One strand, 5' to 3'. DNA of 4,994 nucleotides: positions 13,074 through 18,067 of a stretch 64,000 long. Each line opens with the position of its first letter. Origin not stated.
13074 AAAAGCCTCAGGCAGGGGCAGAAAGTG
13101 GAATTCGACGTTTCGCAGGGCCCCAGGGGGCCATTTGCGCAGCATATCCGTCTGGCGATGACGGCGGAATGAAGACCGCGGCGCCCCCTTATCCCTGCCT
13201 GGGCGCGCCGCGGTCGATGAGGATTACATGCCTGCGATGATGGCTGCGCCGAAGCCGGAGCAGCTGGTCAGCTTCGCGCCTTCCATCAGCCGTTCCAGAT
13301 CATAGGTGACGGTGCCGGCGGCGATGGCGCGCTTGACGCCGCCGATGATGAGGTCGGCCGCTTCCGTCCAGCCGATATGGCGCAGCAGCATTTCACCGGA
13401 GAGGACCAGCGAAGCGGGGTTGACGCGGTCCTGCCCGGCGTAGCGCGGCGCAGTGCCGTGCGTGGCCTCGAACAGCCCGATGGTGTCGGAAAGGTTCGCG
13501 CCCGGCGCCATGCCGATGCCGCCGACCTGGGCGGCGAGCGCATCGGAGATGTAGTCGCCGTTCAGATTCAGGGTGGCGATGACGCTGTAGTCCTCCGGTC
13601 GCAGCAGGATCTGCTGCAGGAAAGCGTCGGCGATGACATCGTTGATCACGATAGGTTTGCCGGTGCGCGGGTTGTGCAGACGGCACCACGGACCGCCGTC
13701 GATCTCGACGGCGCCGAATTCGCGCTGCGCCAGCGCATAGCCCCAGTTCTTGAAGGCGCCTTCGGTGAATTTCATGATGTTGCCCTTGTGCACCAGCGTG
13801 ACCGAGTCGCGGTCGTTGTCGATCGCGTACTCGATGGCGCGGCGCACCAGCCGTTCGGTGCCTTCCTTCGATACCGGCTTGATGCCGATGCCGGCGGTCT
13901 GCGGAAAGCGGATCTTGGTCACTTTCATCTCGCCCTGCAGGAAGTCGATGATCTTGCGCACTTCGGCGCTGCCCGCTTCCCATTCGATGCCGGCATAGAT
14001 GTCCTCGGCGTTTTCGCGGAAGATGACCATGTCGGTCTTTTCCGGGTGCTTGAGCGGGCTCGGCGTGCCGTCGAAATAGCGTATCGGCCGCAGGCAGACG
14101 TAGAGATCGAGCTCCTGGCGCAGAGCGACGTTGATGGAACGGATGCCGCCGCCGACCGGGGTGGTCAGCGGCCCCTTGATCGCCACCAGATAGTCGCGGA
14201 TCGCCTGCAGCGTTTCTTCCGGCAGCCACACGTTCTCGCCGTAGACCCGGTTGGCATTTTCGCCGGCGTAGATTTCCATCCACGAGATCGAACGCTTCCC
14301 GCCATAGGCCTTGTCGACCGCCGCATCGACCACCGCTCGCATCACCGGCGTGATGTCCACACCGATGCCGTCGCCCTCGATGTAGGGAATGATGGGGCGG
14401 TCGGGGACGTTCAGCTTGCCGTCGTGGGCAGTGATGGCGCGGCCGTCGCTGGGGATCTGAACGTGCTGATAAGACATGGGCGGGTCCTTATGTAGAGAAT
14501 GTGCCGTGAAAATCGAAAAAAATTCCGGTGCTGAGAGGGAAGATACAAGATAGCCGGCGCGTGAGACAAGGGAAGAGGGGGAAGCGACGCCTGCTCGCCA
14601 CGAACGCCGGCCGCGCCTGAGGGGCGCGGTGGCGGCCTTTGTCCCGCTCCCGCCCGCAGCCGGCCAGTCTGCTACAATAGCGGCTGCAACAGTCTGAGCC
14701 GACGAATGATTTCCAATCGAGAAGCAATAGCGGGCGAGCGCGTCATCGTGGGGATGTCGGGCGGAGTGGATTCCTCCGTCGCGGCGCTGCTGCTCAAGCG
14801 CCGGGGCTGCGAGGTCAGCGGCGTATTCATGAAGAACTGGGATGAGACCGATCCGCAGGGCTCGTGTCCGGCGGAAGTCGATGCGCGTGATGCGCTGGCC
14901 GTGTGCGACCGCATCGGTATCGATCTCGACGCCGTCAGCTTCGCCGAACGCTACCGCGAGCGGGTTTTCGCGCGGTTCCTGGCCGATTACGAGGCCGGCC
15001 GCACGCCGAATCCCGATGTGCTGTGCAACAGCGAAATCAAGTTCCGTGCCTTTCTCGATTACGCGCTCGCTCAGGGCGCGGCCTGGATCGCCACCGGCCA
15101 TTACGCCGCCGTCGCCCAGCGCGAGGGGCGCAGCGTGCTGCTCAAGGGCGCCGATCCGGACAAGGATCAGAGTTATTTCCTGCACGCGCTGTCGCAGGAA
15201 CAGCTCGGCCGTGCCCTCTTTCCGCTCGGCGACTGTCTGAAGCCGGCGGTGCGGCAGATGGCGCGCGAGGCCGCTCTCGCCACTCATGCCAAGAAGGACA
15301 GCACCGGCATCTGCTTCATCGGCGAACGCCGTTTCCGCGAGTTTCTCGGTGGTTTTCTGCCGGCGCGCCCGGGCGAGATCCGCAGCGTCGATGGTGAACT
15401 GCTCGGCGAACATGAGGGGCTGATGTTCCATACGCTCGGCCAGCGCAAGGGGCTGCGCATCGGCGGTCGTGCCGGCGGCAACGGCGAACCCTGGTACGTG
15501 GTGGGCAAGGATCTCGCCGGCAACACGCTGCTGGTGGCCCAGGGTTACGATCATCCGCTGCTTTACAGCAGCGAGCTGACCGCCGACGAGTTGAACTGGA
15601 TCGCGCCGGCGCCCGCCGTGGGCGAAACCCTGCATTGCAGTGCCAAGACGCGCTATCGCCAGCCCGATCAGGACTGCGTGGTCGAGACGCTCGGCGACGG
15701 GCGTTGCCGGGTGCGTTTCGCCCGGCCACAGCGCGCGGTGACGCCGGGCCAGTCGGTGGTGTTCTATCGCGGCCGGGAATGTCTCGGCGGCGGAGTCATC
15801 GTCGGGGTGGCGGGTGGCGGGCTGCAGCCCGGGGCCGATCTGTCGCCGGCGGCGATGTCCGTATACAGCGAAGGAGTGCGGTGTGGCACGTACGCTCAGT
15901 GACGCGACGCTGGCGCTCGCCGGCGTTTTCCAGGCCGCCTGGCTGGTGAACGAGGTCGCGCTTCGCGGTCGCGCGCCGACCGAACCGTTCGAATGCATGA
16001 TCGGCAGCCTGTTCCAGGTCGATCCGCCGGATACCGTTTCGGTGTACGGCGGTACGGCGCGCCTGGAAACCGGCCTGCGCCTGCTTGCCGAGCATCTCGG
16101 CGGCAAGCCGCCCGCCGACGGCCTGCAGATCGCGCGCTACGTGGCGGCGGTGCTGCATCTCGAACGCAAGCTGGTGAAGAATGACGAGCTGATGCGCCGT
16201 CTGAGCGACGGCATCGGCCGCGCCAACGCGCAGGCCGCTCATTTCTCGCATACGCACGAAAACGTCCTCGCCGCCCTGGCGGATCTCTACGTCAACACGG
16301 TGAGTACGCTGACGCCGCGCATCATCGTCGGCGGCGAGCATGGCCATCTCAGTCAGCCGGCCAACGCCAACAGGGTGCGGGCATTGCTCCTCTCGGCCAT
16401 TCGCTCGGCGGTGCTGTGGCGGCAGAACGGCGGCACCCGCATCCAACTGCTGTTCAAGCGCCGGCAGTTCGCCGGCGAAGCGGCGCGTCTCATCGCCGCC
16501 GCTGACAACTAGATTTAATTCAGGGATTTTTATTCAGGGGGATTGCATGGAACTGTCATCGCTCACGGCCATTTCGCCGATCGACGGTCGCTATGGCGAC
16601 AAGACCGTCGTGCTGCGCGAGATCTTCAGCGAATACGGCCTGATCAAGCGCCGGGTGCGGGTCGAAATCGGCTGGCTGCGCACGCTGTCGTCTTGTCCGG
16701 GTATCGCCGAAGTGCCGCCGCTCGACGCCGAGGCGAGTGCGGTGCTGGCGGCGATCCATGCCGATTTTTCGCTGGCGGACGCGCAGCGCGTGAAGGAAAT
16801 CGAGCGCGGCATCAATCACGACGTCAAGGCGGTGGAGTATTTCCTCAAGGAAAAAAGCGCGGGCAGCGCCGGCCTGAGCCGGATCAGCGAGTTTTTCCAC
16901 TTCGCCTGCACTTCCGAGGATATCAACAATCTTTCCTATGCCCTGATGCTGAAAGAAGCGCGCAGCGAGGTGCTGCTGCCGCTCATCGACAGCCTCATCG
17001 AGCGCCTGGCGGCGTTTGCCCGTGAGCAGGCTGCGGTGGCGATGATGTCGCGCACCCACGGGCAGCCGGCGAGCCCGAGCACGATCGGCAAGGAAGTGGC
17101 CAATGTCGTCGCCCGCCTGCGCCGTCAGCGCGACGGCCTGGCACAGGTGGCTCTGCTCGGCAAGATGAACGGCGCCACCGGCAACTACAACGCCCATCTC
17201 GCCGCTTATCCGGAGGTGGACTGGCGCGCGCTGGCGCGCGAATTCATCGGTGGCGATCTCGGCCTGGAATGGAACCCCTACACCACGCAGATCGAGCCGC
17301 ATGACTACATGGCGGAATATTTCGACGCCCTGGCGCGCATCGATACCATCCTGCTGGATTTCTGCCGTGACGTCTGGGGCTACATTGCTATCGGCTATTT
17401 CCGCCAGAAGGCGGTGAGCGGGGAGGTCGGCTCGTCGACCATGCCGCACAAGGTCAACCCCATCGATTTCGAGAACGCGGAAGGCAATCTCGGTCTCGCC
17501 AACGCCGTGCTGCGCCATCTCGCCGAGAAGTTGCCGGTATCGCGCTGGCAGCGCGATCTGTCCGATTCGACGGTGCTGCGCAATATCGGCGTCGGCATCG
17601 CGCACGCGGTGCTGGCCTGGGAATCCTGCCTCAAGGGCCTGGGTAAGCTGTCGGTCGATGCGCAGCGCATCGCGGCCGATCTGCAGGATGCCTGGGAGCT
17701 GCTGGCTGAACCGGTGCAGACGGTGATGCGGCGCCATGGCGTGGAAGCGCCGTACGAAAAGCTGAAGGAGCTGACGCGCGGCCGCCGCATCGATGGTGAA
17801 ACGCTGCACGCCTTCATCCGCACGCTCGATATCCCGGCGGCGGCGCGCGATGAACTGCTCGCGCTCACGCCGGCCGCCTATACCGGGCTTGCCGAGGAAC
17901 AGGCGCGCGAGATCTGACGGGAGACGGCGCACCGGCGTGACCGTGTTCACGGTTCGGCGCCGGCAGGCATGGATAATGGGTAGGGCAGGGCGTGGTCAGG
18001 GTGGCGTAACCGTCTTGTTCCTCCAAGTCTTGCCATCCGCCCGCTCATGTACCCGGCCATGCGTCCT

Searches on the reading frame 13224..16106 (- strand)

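Call 59: search_protein_families(library=pfam, proteins=[window:13224-16106:-])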
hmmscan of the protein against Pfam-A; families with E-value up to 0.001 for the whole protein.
window:13224-16106:- (960 aa): 1 family
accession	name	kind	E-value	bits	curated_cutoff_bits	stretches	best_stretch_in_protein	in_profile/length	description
PF00180.25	Iso_dh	-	2.1e-83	280.9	27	1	573-955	2-347/348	Isocitrate/isopropylmalate dehydrogenase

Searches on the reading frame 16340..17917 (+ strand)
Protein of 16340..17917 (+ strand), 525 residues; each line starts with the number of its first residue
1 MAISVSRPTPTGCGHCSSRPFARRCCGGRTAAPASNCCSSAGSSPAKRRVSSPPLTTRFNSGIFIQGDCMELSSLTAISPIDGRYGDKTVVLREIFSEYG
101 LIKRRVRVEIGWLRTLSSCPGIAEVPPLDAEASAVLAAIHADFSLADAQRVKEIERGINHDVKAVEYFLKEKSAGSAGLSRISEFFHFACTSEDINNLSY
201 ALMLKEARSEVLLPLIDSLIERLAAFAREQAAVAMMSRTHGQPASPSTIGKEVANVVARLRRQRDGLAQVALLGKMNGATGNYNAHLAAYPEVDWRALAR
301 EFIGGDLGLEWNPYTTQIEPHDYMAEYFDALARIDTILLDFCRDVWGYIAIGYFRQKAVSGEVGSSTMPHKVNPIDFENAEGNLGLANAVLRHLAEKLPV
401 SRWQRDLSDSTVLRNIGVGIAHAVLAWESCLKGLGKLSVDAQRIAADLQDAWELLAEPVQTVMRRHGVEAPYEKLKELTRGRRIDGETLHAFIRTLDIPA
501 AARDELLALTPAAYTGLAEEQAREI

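Call 59: search_protein_families(library=pfam, proteins=[window:16340-17917:+])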
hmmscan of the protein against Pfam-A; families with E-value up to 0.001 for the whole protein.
window:16340-17917:+ (525 aa): 2 families
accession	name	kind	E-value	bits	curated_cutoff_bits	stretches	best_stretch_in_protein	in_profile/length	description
PF00206.25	Lyase_1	-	4.5e-59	200.8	27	1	83-382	1-305/312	Lyase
PF08328.16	ASL_C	-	8.4e-49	164.9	35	1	401-515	1-115/115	Adenylosuccinate lyase C-terminal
